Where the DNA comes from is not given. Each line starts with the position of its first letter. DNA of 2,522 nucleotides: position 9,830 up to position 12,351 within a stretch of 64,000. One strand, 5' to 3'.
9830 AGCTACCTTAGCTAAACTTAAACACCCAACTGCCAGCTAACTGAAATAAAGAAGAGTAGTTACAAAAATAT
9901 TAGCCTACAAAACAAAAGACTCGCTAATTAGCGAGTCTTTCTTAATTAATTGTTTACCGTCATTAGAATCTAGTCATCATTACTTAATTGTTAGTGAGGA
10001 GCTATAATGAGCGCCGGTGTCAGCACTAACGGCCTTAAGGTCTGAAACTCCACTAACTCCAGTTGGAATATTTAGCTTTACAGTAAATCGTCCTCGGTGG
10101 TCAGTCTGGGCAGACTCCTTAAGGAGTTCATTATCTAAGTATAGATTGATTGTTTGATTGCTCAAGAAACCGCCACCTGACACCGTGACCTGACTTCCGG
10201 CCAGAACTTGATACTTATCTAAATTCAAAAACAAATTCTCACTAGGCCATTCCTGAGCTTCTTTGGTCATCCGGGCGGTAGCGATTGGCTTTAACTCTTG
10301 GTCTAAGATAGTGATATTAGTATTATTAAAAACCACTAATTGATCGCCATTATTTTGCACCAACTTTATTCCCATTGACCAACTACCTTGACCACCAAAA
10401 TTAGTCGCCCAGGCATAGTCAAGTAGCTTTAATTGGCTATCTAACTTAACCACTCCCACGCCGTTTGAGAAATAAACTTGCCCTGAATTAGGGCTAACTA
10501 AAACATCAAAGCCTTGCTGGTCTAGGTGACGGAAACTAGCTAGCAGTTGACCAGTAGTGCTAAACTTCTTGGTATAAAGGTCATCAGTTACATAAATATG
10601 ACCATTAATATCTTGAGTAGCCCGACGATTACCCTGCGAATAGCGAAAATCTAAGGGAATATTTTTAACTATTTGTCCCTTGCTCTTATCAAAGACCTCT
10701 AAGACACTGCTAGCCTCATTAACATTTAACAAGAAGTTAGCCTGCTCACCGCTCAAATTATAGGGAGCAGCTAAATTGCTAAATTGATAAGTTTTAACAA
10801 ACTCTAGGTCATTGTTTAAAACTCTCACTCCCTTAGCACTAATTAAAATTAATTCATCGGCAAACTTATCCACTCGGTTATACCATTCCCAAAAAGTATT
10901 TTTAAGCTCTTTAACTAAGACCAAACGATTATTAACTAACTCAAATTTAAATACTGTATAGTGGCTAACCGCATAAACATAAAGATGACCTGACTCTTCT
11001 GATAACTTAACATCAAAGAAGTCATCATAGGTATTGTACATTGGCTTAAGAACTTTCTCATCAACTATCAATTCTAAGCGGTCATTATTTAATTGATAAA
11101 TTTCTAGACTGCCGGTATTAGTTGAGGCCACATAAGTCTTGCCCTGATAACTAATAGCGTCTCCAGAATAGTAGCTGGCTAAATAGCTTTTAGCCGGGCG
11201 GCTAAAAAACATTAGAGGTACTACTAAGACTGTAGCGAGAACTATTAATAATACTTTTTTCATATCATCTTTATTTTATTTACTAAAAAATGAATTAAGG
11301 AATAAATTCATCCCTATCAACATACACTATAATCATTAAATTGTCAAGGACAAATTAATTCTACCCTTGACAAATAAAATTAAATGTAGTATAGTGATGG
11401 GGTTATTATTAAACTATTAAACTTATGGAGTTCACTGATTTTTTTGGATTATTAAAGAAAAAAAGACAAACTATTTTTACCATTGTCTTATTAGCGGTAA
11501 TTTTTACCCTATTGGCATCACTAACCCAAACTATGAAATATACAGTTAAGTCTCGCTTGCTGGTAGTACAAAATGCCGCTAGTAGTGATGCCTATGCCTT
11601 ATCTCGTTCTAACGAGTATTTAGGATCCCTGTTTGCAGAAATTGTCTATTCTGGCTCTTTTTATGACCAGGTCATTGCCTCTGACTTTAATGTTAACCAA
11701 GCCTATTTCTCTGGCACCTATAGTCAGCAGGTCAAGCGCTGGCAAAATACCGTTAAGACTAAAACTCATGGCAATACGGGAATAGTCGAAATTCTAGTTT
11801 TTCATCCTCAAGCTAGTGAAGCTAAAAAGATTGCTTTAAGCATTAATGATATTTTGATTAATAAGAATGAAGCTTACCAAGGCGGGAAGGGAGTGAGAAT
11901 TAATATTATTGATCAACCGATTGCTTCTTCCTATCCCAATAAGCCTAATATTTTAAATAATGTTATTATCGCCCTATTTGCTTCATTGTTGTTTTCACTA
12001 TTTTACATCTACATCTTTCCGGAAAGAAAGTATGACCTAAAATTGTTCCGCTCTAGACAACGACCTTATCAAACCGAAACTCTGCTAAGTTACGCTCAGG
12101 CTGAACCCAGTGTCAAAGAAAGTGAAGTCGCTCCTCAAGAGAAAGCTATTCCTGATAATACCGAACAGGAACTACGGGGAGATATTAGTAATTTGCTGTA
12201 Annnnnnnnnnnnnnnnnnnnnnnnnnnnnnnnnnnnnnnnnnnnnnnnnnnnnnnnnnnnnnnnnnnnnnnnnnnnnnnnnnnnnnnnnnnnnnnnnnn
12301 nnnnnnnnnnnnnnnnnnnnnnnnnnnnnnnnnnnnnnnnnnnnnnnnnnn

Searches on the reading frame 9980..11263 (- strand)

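Call 8: search_protein_families(library=pfam, proteins=[window:9980-11263:-], max_evalue=0.01)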
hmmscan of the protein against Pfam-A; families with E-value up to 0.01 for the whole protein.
window:9980-11263:- (427 aa): 1 family
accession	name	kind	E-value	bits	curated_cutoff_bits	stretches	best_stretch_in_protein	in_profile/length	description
PF02369.22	Big_1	-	0.006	17.1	34.9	0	362-398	28-67/93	Bacterial Ig-like domain (group 1)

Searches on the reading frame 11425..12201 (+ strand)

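Call 8: search_protein_families(library=pfam, proteins=[window:11425-12201:+], max_evalue=0.01)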
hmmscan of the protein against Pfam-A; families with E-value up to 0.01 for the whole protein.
window:11425-12201:+ (258 aa): 4 families
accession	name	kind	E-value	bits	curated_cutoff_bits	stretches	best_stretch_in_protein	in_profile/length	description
PF02706.20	Wzz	-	5.1e-05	23.9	25.5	1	4-85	6-89/91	Chain length determinant protein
PF13807.11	GNVR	-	0.0039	17.5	27.7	0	152-196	34-78/82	G-rich domain on putative tyrosine kinase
PF13800.11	Sigma_reg_N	-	0.0048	17.6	26.3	0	11-38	6-33/91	Sigma factor regulator N-terminal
PF05251.17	Ost5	-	0.0069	17.1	27.4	0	172-197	40-65/73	Oligosaccharyltransferase subunit 5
